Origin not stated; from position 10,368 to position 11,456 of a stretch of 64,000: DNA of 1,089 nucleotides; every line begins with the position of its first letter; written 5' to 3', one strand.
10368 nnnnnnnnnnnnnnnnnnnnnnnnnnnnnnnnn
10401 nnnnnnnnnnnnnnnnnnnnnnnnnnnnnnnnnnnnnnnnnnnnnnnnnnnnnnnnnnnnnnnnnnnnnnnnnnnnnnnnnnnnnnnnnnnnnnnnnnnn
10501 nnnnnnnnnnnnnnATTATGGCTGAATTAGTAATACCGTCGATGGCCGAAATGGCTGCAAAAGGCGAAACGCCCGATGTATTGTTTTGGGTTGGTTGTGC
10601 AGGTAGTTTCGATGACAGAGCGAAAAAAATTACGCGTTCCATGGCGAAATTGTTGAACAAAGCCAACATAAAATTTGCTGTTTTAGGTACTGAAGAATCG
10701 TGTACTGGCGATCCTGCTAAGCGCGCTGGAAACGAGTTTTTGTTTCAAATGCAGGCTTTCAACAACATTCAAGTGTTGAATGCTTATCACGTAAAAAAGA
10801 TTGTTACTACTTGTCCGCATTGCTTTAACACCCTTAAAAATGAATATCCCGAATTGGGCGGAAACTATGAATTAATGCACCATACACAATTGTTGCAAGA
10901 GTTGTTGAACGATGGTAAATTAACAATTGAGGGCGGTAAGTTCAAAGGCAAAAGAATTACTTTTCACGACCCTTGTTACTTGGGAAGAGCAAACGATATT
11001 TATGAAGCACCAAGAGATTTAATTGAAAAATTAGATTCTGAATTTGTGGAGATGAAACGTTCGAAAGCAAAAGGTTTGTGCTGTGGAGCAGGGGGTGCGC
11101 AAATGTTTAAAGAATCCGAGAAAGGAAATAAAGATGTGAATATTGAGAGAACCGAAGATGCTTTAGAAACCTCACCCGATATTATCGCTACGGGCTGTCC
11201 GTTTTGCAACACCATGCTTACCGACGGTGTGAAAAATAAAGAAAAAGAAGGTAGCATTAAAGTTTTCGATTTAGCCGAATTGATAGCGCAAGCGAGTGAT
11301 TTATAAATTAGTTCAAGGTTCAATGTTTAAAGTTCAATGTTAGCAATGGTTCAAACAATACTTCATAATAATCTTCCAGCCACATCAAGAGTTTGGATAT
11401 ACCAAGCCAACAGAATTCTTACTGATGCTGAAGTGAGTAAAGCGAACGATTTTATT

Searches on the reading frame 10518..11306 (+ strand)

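Call 28: search_protein_families(library=pfam, proteins=[window:10518-11306:+], max_evalue=0.001)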
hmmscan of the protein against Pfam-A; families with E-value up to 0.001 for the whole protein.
window:10518-11306:+ (262 aa): 1 family
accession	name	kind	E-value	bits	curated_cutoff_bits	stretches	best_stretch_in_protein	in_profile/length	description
PF02754.22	CCG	-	6.3e-33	113.2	20.6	2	147-234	1-84/85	Cysteine-rich domain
